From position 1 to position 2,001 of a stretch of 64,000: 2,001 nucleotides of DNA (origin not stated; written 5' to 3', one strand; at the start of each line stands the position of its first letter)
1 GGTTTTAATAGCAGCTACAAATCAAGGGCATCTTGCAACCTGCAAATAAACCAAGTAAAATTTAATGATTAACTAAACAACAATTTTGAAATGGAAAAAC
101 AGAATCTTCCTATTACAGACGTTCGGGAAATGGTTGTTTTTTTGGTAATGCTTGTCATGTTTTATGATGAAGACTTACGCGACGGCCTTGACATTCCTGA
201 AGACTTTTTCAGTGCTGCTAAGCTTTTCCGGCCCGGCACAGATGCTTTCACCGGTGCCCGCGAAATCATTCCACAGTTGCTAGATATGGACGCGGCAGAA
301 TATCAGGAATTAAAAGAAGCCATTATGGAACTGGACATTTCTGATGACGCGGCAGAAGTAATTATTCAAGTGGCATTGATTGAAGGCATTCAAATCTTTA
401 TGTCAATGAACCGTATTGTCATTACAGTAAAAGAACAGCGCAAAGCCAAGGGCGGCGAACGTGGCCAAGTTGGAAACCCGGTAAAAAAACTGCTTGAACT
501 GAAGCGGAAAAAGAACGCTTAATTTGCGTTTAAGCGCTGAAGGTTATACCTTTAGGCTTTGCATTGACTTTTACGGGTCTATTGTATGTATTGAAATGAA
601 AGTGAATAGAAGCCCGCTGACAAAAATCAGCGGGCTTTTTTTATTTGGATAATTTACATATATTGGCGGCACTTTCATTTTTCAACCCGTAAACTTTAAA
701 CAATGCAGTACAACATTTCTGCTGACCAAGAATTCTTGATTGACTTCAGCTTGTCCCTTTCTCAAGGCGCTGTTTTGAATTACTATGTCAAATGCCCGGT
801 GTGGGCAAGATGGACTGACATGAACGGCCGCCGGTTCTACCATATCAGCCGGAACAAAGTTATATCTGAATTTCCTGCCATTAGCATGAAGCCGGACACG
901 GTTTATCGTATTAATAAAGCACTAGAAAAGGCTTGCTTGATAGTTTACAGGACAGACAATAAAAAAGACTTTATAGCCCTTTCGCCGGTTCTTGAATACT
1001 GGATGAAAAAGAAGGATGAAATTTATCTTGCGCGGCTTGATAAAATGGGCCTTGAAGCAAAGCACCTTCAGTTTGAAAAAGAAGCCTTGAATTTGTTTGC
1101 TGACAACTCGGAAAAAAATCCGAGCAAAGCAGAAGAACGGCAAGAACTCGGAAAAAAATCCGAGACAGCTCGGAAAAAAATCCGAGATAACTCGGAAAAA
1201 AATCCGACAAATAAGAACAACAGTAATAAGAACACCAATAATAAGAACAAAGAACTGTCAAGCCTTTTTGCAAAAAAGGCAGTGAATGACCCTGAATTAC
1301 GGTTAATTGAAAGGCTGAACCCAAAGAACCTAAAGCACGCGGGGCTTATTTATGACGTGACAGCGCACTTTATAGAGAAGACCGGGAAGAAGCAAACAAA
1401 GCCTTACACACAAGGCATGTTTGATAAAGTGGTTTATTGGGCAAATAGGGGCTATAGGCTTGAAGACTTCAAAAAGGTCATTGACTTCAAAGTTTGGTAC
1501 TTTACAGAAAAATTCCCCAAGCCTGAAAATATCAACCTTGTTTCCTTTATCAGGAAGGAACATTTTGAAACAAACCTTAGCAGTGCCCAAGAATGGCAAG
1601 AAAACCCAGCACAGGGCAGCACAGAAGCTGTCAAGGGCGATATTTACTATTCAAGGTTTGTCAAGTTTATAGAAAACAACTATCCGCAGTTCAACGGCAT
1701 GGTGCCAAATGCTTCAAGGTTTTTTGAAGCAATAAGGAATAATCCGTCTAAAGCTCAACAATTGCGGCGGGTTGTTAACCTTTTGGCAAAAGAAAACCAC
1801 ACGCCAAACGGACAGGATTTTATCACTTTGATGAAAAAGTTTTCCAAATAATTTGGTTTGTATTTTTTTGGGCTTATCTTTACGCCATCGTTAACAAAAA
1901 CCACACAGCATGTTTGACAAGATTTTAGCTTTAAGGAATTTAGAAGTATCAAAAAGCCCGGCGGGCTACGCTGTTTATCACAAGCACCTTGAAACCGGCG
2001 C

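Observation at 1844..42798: A ~70-100 nt promoter-plus-leader module repeated at least 18 times (plus decayed copies)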

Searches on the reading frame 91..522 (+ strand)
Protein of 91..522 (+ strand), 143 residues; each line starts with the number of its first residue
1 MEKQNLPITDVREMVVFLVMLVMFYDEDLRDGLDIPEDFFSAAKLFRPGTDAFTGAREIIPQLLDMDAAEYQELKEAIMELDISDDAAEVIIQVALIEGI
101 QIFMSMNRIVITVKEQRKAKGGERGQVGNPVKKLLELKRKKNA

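Call 38: search_protein_families(library=pfam, alignment_id=A1, max_evalue=0.001)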
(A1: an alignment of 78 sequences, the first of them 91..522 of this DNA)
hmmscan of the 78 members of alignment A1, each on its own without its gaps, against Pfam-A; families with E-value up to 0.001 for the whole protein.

A. member 1, window:91-522:+ (143 aa): 0 families

B. families by the number of members that match (of 78 scanned): 12 families
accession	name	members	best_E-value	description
PF00082.27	Peptidase_S8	1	1.1e-26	Subtilase family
PF00574.28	CLP_protease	1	2.2e-26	Clp protease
PF01520.23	Amidase_3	1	5.6e-23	N-acetylmuramoyl-L-alanine amidase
PF00436.31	SSB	1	8.9e-19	Single-strand binding protein family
PF00929.31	RNase_T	1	2.5e-10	Exonuclease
PF00145.23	DNA_methylase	1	2e-06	C-5 cytosine-specific DNA methylase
PF01844.29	HNH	1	2.8e-06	HNH endonuclease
PF08614.16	ATG16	1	9.7e-05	Autophagy protein 16 (ATG16)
PF01896.25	DNA_primase_S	1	0.00012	DNA primase small subunit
PF03796.21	DnaB_C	1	0.00034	DnaB-like helicase C terminal domain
PF14279.12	HNH_5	1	0.00085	HNH endonuclease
PF04312.18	DUF460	1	0.00099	Protein of unknown function (DUF460)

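Call 39: search_protein_families(library=phrogs, alignment_id=A1, max_evalue=0.0001)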
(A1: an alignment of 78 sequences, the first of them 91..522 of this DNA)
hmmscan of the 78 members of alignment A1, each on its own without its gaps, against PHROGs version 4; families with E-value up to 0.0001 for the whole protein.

A. member 1, window:91-522:+ (143 aa): 0 families

B. families by the number of members that match (of 78 scanned): 41 families (the first 25 are shown)
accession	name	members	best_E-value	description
phrog_94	-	1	5.4e-46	head maturation protease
phrog_133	-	1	1.7e-38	head maturation protease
phrog_3348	-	1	1.2e-35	-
phrog_2976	-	1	3.2e-32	head maturation protease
phrog_1684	-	1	2.8e-30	head maturation protease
phrog_435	-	1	2.5e-28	endolysin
phrog_3677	-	1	4.4e-28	protease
phrog_192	-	1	1.4e-26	DNA polymerase exonuclease subunit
phrog_11527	-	1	8.6e-21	-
phrog_7838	-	1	1e-20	exonuclease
phrog_18685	-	1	2.1e-20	-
phrog_16345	-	1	1.6e-19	primase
phrog_44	-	1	3.1e-19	single strand DNA binding protein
phrog_363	-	1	1.3e-18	DNA methyltransferase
phrog_11501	-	1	1.3e-17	-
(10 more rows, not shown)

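Call 92: search_protein_families(library=ncbifam, alignment_id=A1, max_evalue=0.001)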
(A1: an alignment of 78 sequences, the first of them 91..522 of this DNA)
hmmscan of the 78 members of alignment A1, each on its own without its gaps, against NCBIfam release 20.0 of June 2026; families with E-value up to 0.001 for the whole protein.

A. member 1, window:91-522:+ (143 aa): 0 families

B. families by the number of members that match (of 78 scanned): 45 families (the first 25 are shown)
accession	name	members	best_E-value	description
NF045540.1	scaf_prot_MCP1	1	2.5e-43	ClpP-like prohead protease/major capsid protein fusion protein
NF045542.1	Clp_rel_HeadMat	1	2.8e-38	head maturation protease, ClpP-related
NF001368.0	PRK00277.1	1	1.7e-22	ATP-dependent Clp protease proteolytic subunit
TIGR03921.1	T7SS_mycosin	1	2.4e-20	type VII secretion-associated serine protease mycosin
NF033595.1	denti_PrtP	1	2.6e-20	dentilisin complex serine proteinase subunit PrtP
NF009205.0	PRK12553.1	1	2.3e-18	ATP-dependent Clp protease proteolytic subunit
TIGR00621.2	ssb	1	2e-17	single-stranded DNA-binding protein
TIGR00493.1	clpP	1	1.2e-16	ATP-dependent Clp endopeptidase proteolytic subunit ClpP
NF011090.0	PRK14513.1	1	5.4e-14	ATP-dependent Clp protease proteolytic subunit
NF009203.0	PRK12551.1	1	8.1e-14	ATP-dependent Clp protease proteolytic subunit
NF011091.0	PRK14514.1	1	3.7e-13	ATP-dependent Clp endopeptidase proteolytic subunit ClpP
TIGR02883.1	spore_cwlD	1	4.7e-12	N-acetylmuramoyl-L-alanine amidase CwlD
NF011089.0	PRK14512.1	1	2.1e-11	ATP-dependent Clp protease proteolytic subunit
NF006533.0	PRK09010.1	1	3e-10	single-stranded DNA-binding protein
NF005406.0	PRK06958.1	1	6e-10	single-stranded DNA-binding protein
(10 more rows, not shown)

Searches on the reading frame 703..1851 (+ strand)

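Call 8: search_protein_families(library=phrogs, proteins=[window:703-1851:+])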
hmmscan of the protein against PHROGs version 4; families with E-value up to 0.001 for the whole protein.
window:703-1851:+ (382 aa): 3 families
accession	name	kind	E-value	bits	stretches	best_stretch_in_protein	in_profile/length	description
phrog_11527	-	unknown function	8.6e-21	75.8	1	1-183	1-169/333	-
phrog_25527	-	unknown function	1.6e-11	45.1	1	14-183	14-156/293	-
phrog_428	-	DNA, RNA and nucleotide metabolism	7.2e-11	42.9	1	4-307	89-323/455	replication initiation protein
